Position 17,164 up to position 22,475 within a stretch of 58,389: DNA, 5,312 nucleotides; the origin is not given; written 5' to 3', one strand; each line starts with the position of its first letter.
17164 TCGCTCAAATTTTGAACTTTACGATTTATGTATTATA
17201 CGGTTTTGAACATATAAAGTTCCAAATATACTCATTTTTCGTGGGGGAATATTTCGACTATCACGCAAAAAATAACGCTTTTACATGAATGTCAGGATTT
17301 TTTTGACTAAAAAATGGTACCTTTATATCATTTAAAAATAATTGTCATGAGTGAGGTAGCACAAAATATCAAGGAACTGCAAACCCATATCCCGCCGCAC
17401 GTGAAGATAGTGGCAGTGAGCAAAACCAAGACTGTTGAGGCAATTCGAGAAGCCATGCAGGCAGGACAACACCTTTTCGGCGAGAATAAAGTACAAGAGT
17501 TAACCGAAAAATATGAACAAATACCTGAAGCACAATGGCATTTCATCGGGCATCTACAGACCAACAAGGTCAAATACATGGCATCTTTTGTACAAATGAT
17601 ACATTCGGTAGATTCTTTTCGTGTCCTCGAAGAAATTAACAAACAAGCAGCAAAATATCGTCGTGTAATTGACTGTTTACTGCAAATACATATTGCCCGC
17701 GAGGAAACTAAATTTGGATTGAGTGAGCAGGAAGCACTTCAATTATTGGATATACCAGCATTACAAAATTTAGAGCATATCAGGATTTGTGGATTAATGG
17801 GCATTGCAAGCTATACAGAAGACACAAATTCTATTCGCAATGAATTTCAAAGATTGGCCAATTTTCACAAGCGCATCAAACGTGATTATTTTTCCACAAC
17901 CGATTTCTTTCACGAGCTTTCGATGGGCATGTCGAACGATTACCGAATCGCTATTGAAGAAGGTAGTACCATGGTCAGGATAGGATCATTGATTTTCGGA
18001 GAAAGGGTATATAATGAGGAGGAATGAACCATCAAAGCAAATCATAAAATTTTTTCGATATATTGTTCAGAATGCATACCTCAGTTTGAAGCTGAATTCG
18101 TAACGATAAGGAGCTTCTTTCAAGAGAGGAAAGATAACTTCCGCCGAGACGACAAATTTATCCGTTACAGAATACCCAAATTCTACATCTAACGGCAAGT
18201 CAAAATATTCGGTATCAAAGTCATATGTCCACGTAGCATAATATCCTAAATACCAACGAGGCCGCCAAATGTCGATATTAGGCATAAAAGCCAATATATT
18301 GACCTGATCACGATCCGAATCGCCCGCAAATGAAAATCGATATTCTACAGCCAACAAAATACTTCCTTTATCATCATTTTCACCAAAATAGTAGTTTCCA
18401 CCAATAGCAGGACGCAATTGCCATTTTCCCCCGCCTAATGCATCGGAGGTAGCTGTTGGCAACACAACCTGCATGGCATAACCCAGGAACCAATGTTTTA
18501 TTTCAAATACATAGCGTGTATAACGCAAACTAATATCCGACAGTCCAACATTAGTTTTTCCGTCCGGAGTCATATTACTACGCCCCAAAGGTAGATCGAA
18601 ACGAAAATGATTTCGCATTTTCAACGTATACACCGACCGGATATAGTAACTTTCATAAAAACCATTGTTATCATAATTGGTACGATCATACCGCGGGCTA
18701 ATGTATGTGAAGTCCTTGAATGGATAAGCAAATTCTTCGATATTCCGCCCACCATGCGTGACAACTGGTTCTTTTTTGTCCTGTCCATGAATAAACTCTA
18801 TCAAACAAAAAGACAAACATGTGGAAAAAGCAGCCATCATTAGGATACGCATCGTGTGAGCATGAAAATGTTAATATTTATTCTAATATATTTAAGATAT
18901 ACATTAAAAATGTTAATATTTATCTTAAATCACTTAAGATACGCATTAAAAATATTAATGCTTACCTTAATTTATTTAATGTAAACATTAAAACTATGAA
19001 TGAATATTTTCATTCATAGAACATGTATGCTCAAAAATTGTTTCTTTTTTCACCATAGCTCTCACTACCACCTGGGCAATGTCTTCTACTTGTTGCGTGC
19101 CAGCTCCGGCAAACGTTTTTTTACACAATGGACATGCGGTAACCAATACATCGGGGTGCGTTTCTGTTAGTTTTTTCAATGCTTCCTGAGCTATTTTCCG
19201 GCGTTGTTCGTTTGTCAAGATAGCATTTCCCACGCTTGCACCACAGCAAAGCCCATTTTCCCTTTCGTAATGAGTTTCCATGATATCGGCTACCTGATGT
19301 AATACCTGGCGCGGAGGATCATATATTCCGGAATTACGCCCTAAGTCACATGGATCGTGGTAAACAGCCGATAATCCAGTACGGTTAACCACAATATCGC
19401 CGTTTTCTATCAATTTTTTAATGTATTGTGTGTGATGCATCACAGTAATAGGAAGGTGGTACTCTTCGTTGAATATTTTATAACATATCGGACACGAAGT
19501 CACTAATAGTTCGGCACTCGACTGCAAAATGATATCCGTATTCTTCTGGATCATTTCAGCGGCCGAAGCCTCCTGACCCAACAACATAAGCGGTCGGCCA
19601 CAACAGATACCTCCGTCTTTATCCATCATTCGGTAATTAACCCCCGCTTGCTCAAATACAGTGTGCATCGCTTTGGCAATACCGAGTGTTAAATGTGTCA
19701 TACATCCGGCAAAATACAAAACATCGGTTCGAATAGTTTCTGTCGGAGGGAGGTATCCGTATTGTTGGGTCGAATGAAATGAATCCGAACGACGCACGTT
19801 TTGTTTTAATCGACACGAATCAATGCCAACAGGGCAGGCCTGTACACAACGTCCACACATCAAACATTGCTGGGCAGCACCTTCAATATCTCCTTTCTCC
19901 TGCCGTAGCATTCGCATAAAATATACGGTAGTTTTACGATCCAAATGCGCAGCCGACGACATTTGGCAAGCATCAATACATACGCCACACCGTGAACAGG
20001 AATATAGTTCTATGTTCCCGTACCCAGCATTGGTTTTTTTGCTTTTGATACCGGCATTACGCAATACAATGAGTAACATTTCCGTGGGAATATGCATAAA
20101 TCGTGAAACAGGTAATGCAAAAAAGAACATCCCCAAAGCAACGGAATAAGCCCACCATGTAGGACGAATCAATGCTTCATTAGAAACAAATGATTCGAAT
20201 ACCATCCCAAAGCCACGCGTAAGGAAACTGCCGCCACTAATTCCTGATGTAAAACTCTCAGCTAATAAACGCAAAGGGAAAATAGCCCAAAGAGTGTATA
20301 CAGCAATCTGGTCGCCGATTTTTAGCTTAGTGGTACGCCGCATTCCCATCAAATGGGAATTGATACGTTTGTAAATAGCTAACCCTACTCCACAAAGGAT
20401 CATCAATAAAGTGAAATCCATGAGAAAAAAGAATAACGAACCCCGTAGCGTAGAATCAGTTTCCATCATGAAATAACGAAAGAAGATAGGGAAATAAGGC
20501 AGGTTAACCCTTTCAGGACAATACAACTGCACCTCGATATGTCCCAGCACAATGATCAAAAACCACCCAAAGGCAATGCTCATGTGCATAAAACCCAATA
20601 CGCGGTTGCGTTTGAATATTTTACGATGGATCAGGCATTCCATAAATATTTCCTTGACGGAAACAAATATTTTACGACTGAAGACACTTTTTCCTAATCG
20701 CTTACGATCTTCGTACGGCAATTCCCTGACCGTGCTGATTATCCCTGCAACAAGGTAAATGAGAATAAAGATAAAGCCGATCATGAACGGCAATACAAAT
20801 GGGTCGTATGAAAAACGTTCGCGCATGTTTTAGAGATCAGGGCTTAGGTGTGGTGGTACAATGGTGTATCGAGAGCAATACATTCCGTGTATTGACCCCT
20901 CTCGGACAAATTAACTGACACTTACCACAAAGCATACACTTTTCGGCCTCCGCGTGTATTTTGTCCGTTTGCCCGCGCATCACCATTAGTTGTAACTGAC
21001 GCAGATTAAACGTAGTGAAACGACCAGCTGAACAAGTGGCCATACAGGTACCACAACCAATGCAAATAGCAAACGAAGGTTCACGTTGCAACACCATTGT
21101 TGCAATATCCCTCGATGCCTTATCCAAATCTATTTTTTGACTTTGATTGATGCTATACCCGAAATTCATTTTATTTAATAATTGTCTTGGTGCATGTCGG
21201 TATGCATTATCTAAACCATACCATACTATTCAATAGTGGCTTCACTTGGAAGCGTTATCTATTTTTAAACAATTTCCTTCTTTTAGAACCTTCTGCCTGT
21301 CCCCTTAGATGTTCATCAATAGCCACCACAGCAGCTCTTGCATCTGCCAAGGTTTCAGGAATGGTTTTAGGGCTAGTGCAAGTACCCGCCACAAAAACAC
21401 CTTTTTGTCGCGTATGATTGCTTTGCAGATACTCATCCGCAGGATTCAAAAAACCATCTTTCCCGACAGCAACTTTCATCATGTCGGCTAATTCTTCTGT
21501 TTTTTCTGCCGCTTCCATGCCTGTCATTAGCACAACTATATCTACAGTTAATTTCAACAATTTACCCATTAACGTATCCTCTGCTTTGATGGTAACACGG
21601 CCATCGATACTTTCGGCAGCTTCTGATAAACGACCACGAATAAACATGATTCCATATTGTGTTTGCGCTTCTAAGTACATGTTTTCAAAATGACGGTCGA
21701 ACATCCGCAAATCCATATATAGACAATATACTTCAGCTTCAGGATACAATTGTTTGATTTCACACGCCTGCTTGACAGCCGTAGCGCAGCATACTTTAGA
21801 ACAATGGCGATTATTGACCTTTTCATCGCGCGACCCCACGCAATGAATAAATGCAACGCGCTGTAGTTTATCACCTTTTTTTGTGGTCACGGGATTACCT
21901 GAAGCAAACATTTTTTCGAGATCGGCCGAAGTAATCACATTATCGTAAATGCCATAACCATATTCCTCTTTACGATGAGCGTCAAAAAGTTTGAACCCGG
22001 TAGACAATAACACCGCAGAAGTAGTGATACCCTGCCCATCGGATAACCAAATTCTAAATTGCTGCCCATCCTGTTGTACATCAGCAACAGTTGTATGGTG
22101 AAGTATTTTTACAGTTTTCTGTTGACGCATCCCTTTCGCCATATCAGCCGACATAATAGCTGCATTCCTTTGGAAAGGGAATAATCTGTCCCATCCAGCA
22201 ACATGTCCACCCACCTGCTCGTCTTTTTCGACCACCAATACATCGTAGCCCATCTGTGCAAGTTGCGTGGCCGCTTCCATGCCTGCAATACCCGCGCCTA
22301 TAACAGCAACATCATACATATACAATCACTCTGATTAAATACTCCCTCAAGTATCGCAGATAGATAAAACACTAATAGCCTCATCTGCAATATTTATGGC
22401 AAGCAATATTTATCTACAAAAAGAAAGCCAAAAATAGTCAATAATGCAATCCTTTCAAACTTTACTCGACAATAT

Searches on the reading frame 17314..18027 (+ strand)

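Call 47: search_protein_families(library=pfam, proteins=[window:17314-18027:+], max_evalue=0.0001)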
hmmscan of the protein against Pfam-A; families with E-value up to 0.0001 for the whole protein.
window:17314-18027:+ (237 aa): 2 families
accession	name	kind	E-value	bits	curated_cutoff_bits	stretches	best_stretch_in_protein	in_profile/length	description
PF01168.26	Ala_racemase_N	-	2.8e-23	83.2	24.1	1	13-230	4-218/220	Alanine racemase, N-terminal domain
PF02784.22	Orn_Arg_deC_N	-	3.4e-05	23.8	23.4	0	84-190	74-187/247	Pyridoxal-dependent decarboxylase, pyridoxal binding domain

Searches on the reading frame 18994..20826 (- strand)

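Call 47: search_protein_families(library=pfam, proteins=[window:18994-20826:-], max_evalue=0.0001)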
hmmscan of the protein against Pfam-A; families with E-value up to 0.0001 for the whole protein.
window:18994-20826:- (610 aa): 6 families
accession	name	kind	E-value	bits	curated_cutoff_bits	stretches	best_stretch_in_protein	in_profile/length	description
PF02754.22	CCG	-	2.7e-26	91.9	20.6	2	488-572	2-84/85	Cysteine-rich domain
PF13183.11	Fer4_8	-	1.4e-08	35.6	27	1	273-335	1-68/68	4Fe-4S dicluster domain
PF13534.11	Fer4_17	-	3.1e-08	34.5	22.2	1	276-336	1-61/61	4Fe-4S dicluster domain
PF12838.12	Fer4_7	-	7.4e-08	33.2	27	1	277-335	2-52/52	4Fe-4S dicluster domain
PF13187.11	Fer4_9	-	3.5e-06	27.4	27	1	277-334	2-50/52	4Fe-4S dicluster domain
PF00037.32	Fer4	-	4.5e-05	23.5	21.1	0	321-334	8-21/24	4Fe-4S binding domain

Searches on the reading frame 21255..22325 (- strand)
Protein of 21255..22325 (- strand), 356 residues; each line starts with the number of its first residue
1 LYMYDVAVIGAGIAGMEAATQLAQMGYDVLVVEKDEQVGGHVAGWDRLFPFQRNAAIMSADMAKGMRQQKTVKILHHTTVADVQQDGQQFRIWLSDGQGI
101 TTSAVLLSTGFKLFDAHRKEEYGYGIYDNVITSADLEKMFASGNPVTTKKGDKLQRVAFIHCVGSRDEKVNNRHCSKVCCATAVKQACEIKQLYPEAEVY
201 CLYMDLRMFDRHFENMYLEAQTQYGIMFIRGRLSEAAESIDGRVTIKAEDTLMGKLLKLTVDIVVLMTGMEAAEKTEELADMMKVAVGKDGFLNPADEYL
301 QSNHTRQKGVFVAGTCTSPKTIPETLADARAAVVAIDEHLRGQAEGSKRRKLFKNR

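Call 48: search_protein_families(library=pfam, proteins=[window:21255-22325:-], max_evalue=0.00001)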
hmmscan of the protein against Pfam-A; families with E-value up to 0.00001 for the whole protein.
window:21255-22325:- (356 aa): 12 families
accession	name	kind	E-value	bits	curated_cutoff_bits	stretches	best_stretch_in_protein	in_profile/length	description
PF07992.20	Pyr_redox_2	-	8.6e-21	75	26.1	2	182-329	153-287/291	Pyridine nucleotide-disulphide oxidoreductase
PF01266.30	DAO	-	1e-10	42.2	27.9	1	5-41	1-37/353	FAD dependent oxidoreductase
PF00070.33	Pyr_redox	-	3.6e-10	40.6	22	0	6-38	2-34/82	Pyridine nucleotide-disulphide oxidoreductase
PF13450.12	NAD_binding_8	-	4e-10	40.3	21.9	1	8-46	1-39/68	NAD(P)-binding Rossmann-like domain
PF01593.30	Amino_oxidase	-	6.2e-10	39.4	19.8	0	13-45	1-33/443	Flavin containing amine oxidoreductase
PF03486.20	HI0933_like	-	9.4e-10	38.8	50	0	5-40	2-37/244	HI0933-like protein Rossmann domain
PF01134.28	GIDA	-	1.2e-08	34.9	22.1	1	5-35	1-32/391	Glucose inhibited division protein A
PF12831.13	FAD_oxidored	-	1.4e-08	34.9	27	1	5-42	1-38/416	FAD dependent oxidoreductase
PF00890.30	FAD_binding_2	-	2.1e-08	34.2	20.4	1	5-43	1-39/414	FAD binding domain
PF13738.12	Pyr_redox_3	-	5.8e-08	32.8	30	1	5-112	166-268/305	Pyridine nucleotide-disulphide oxidoreductase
PF13454.12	NAD_binding_9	-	1.2e-07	32.2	21.8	0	63-111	107-154/155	FAD-NAD(P)-binding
PF05834.18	Lycopene_cycl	-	2.7e-06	27.1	23.4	0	5-38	1-36/380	Lycopene cyclase protein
